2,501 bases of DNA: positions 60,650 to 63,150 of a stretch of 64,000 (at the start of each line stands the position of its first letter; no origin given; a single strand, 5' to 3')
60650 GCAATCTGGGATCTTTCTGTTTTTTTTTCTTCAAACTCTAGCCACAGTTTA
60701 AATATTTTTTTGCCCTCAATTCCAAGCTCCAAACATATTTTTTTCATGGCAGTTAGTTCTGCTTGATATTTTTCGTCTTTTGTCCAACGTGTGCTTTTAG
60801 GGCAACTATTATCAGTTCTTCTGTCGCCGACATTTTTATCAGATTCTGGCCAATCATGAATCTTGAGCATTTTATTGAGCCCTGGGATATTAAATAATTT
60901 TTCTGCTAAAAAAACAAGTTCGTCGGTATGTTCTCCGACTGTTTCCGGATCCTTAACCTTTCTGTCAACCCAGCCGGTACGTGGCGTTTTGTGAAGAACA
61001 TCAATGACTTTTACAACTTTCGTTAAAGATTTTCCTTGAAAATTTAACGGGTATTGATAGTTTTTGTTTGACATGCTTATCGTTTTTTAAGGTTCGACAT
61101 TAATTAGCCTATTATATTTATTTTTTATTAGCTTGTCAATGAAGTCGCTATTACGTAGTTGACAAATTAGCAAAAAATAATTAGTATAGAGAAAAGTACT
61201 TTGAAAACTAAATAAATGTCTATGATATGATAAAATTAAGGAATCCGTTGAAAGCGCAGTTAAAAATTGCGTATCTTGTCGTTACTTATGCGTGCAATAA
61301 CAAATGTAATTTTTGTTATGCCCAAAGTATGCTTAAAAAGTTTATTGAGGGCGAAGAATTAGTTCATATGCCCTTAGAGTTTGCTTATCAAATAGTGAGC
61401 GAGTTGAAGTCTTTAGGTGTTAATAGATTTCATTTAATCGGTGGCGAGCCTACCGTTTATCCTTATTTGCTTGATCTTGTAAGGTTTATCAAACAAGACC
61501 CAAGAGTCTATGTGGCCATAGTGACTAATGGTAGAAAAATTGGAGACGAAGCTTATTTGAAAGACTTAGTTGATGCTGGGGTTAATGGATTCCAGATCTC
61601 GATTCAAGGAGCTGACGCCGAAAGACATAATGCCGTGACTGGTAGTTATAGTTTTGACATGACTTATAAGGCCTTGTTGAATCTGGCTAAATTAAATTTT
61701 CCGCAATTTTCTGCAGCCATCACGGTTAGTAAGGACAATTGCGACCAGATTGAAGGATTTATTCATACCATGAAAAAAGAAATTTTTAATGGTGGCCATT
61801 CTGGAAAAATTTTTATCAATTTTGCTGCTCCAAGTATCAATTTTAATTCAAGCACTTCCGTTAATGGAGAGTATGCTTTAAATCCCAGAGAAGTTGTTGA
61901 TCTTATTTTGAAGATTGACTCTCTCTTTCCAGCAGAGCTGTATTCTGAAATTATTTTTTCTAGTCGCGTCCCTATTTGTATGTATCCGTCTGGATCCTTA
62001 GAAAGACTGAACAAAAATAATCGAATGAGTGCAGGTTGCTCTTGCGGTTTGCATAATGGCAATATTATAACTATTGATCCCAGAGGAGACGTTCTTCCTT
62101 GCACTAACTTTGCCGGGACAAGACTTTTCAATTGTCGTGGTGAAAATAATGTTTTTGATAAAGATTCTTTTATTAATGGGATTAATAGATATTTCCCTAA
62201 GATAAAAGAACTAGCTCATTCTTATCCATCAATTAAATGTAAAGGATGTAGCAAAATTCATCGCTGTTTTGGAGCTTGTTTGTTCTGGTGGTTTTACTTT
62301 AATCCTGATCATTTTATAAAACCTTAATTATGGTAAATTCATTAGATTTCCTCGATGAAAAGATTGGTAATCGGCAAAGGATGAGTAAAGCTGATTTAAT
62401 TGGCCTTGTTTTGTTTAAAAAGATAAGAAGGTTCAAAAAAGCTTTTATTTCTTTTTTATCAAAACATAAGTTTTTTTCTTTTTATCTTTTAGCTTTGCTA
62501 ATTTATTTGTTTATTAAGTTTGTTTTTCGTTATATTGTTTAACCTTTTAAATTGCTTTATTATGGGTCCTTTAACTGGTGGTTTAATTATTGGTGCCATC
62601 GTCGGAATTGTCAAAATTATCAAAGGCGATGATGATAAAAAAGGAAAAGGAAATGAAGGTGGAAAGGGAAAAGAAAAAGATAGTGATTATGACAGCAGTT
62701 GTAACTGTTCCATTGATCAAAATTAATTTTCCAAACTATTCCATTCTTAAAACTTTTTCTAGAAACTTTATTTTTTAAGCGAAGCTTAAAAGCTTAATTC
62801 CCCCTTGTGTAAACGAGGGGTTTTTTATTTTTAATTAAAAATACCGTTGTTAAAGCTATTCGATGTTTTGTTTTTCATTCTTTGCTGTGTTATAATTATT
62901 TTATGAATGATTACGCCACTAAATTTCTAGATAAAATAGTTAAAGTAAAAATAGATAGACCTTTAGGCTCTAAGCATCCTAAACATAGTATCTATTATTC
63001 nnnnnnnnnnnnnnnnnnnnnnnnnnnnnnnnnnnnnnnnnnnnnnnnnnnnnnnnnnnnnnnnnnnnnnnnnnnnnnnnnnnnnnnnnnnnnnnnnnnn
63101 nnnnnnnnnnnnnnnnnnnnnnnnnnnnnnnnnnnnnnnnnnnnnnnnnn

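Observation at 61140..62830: Radical-SAM/SPASM maturase operon with two tiny downstream ORFs, a candidate RiPP-like peptide modification system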

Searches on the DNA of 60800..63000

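Call 49: search_rna_families(source=window, start=60800, end=63000, threshold=evalue, max_evalue=1)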
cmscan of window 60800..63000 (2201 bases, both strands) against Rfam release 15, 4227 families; matches with E-value up to 1: 2.
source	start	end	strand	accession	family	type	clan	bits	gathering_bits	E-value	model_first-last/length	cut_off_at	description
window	62758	62828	+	RF02837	anti-hemB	Gene; sRNA;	-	18.4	49.5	0.32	1-81/81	no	Burkholderia RNA 7 (anti-hemB)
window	60835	60856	+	RF02129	GNAS-AS1_3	Gene; lncRNA;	-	18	42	0.38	14-38/38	no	GNAS antisense RNA 1 conserved region 3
